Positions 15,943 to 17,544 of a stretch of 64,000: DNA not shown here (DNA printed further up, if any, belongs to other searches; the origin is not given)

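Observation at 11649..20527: Phosphonate island: cytidylyltransferase-PepM fusion, Ppd and Fe-ADH wired to two TagF-like transferases, a tandem LicD-like transferase and an ABC exporter. Candidate hydroxyethylphosphonate surface polymer ('phosphono-teichoic' hypothesis).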

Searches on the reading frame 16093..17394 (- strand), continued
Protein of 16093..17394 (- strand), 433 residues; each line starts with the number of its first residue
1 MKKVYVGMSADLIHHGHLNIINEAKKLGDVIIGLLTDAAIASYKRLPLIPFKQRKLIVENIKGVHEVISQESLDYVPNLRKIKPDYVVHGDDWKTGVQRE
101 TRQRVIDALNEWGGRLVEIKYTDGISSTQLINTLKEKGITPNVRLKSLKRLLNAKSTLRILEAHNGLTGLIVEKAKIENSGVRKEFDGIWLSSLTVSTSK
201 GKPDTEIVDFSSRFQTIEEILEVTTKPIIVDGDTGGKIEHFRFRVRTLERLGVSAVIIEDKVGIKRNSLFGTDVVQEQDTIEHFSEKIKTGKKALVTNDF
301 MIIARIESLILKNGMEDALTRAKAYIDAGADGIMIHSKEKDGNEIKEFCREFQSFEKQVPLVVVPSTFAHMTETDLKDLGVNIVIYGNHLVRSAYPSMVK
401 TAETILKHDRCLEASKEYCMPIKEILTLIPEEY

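Call 67: search_protein_families(library=ncbifam, proteins=[L027:12422-13549:+, L009:12437-13573:+, L049:12443-13579:+, L059:12429-13511:+, L014:12450-13547:+, L021:5978-7087:+, L026:12438-13547:+, L015:12436-13587:+, L057:2881-3978:+, L028:12534-13670:+], max_evalue=1e-40)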
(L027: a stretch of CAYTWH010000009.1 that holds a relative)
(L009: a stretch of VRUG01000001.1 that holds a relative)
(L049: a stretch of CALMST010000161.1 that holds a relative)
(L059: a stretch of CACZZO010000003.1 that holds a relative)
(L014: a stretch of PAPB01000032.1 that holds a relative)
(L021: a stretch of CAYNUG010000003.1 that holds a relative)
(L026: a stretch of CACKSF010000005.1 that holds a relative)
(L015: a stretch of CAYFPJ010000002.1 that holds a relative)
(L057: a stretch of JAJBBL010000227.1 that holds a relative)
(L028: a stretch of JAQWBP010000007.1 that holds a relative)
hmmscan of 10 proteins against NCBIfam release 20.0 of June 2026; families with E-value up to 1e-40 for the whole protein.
L027:12422-13549:+ (375 aa): 5 families
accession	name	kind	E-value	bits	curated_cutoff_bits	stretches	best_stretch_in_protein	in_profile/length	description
TIGR03405.1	Phn_Fe-ADH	equivalog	2.1e-47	161.7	423.7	1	45-330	44-323/355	iron-containing alcohol dehydrogenase PsrA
NF041833.1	Fe_ADH_ErcA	equivalog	1.6e-46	159.2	550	1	16-287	23-297/382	alcohol dehydrogenase-like regulatory protein ErcA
TIGR02638.1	lactal_redase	equivalog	3.2e-46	157.9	523.15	1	15-282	21-293/379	lactaldehyde reductase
NF010378.0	PRK13805.1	equivalog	3.6e-44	150.8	951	1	21-324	480-801/872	bifunctional acetaldehyde-CoA/alcohol dehydrogenase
NF007911.0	PRK10624.1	equivalog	5.4e-41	140.8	537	1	14-285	21-295/382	lactaldehyde reductase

L009:12437-13573:+ (378 aa): 8 families
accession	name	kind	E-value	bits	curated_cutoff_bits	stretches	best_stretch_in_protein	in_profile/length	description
NF041833.1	Fe_ADH_ErcA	equivalog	8.6e-58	196.3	550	1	7-376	13-380/382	alcohol dehydrogenase-like regulatory protein ErcA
TIGR03405.1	Phn_Fe-ADH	equivalog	4.3e-54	183.6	423.7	1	59-360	57-351/355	iron-containing alcohol dehydrogenase PsrA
NF010378.0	PRK13805.1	equivalog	1.5e-52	178.5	951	1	3-376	463-862/872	bifunctional acetaldehyde-CoA/alcohol dehydrogenase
TIGR02638.1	lactal_redase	equivalog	1.6e-50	172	523.15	1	6-373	11-378/379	lactaldehyde reductase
NF007911.0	PRK10624.1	equivalog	2.5e-45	155.1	537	1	5-376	11-380/382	lactaldehyde reductase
NF058672.1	4HyButDHCUPNE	equivalog_domain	6e-45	154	500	1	44-376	48-376/378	4-hydroxybutyrate dehydrogenase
NF050025.1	SulfAcetaldRedSarD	equivalog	1.4e-44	152.5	700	1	56-374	63-381/385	sulfoacetaldehyde reductase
NF011998.0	PRK15454.1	equivalog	1.4e-42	145.8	556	1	58-291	83-319/395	ethanolamine utilization ethanol dehydrogenase EutG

L049:12443-13579:+ (378 aa): 7 families
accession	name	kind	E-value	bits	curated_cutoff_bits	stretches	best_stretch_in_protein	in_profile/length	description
TIGR03405.1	Phn_Fe-ADH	equivalog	6.3e-59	199.5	423.7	1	6-360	8-351/355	iron-containing alcohol dehydrogenase PsrA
NF041833.1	Fe_ADH_ErcA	equivalog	7.8e-53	179.9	550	1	7-376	13-380/382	alcohol dehydrogenase-like regulatory protein ErcA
TIGR02638.1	lactal_redase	equivalog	3.2e-52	177.6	523.15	1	4-373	9-378/379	lactaldehyde reductase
NF010378.0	PRK13805.1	equivalog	1.3e-49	168.8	951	1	5-374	465-860/872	bifunctional acetaldehyde-CoA/alcohol dehydrogenase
NF007911.0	PRK10624.1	equivalog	2.6e-48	164.9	537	1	2-377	8-381/382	lactaldehyde reductase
NF058672.1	4HyButDHCUPNE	equivalog_domain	4.1e-48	164.4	500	1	7-376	12-376/378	4-hydroxybutyrate dehydrogenase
NF053866.1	CholDhdGbsBBac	equivalog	1.3e-41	142.6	550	1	7-376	20-389/392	choline dehydrogenase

L059:12429-13511:+ (360 aa): 3 families
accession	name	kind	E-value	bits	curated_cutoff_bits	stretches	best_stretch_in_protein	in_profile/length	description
TIGR02638.1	lactal_redase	equivalog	1.4e-42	145.8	523.15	1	44-271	61-295/379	lactaldehyde reductase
TIGR03405.1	Phn_Fe-ADH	equivalog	1.4e-42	145.7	423.7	1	45-271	54-291/355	iron-containing alcohol dehydrogenase PsrA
NF041833.1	Fe_ADH_ErcA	equivalog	1.4e-41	142.9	550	1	43-270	61-293/382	alcohol dehydrogenase-like regulatory protein ErcA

L014:12450-13547:+ (365 aa): 6 families
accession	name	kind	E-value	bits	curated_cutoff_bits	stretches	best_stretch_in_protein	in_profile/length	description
TIGR03405.1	Phn_Fe-ADH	equivalog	2.5e-66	223.9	423.7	1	4-348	1-352/355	iron-containing alcohol dehydrogenase PsrA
NF041833.1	Fe_ADH_ErcA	equivalog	7e-50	170.2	550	1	45-361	53-378/382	alcohol dehydrogenase-like regulatory protein ErcA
TIGR02638.1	lactal_redase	equivalog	3.3e-43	147.9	523.15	1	53-359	60-377/379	lactaldehyde reductase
NF010378.0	PRK13805.1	equivalog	1.4e-42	145.5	951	1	44-288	506-761/872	bifunctional acetaldehyde-CoA/alcohol dehydrogenase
NF058672.1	4HyButDHCUPNE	equivalog_domain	2.1e-42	145.7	500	1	15-361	15-374/378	4-hydroxybutyrate dehydrogenase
NF007911.0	PRK10624.1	equivalog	1e-41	143.2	537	1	53-363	61-380/382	lactaldehyde reductase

L021:5978-7087:+ (369 aa): 6 families
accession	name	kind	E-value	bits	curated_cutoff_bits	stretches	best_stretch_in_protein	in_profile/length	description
TIGR03405.1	Phn_Fe-ADH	equivalog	9.7e-84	281.2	423.7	1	3-350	1-352/355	iron-containing alcohol dehydrogenase PsrA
NF041833.1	Fe_ADH_ErcA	equivalog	6.8e-48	163.7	550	1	41-362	49-377/382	alcohol dehydrogenase-like regulatory protein ErcA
TIGR02638.1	lactal_redase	equivalog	8.8e-48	163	523.15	1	53-360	60-376/379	lactaldehyde reductase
NF010378.0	PRK13805.1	equivalog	1.8e-45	155.1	951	1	50-290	512-762/872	bifunctional acetaldehyde-CoA/alcohol dehydrogenase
NF007911.0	PRK10624.1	equivalog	5.8e-45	153.9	537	1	54-361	62-376/382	lactaldehyde reductase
NF058672.1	4HyButDHCUPNE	equivalog_domain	4.5e-44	151.2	500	1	27-363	30-374/378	4-hydroxybutyrate dehydrogenase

L026:12438-13547:+ (369 aa): 1 family
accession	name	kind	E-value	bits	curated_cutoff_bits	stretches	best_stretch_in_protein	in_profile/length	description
TIGR03405.1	Phn_Fe-ADH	equivalog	1.6e-65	221.3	423.7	1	63-351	60-353/355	iron-containing alcohol dehydrogenase PsrA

L015:12436-13587:+ (383 aa): 8 families
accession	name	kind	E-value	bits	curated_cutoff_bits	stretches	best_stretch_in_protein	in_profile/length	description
NF010378.0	PRK13805.1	equivalog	1.3e-60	205.3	951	1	7-378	466-860/872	bifunctional acetaldehyde-CoA/alcohol dehydrogenase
TIGR02638.1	lactal_redase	equivalog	7.5e-59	199.4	523.15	1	3-375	7-376/379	lactaldehyde reductase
TIGR03405.1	Phn_Fe-ADH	equivalog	1e-58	198.9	423.7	1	26-364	24-351/355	iron-containing alcohol dehydrogenase PsrA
NF058672.1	4HyButDHCUPNE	equivalog_domain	1e-53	182.9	500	1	8-379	12-375/378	4-hydroxybutyrate dehydrogenase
NF041833.1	Fe_ADH_ErcA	equivalog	3.2e-52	177.9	550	1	22-378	27-378/382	alcohol dehydrogenase-like regulatory protein ErcA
NF007911.0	PRK10624.1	equivalog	4.8e-51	173.9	537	1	3-375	8-375/382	lactaldehyde reductase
NF050025.1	SulfAcetaldRedSarD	equivalog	1.6e-46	158.9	700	1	58-379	64-382/385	sulfoacetaldehyde reductase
NF053866.1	CholDhdGbsBBac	equivalog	1.6e-44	152.1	550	1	9-378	21-387/392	choline dehydrogenase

L057:2881-3978:+ (365 aa): 6 families
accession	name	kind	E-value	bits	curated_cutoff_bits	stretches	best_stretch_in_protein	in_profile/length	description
TIGR03405.1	Phn_Fe-ADH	equivalog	1.8e-87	293.4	423.7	1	9-346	5-353/355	iron-containing alcohol dehydrogenase PsrA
NF010378.0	PRK13805.1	equivalog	9.8e-47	159.3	951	1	28-287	483-754/872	bifunctional acetaldehyde-CoA/alcohol dehydrogenase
NF041833.1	Fe_ADH_ErcA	equivalog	8.6e-45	153.5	550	1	29-337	32-330/382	alcohol dehydrogenase-like regulatory protein ErcA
NF050025.1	SulfAcetaldRedSarD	equivalog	1e-43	149.7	700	1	52-285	57-286/385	sulfoacetaldehyde reductase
TIGR02638.1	lactal_redase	equivalog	1e-41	143.1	523.15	1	42-354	44-350/379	lactaldehyde reductase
NF058672.1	4HyButDHCUPNE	equivalog_domain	7.4e-41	140.6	500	1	32-343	34-336/378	4-hydroxybutyrate dehydrogenase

L028:12534-13670:+ (378 aa): 10 families
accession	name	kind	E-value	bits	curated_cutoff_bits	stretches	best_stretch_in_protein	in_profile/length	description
TIGR03405.1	Phn_Fe-ADH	equivalog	3e-100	335.5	423.7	1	4-355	1-351/355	iron-containing alcohol dehydrogenase PsrA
NF010378.0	PRK13805.1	equivalog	3.1e-67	227.1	951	1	1-296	456-762/872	bifunctional acetaldehyde-CoA/alcohol dehydrogenase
NF041833.1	Fe_ADH_ErcA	equivalog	2.2e-63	214.7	550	1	23-345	27-344/382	alcohol dehydrogenase-like regulatory protein ErcA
NF058672.1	4HyButDHCUPNE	equivalog_domain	1.3e-56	192.4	500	1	9-333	9-337/378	4-hydroxybutyrate dehydrogenase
NF007911.0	PRK10624.1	equivalog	1.3e-56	192.2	537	1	10-317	11-316/382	lactaldehyde reductase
NF053866.1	CholDhdGbsBBac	equivalog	2.8e-56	190.8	550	1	4-332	12-350/392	choline dehydrogenase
TIGR02638.1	lactal_redase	equivalog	3.1e-55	187.5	523.15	1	11-318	11-327/379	lactaldehyde reductase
NF050025.1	SulfAcetaldRedSarD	equivalog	4.2e-48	164.1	700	1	1-309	1-309/385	sulfoacetaldehyde reductase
NF011998.0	PRK15454.1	equivalog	1.4e-45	155.7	556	1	62-333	87-354/395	ethanolamine utilization ethanol dehydrogenase EutG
NF007363.0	PRK09860.1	equivalog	5.3e-41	141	581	1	12-316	14-317/383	L-threonine dehydrogenase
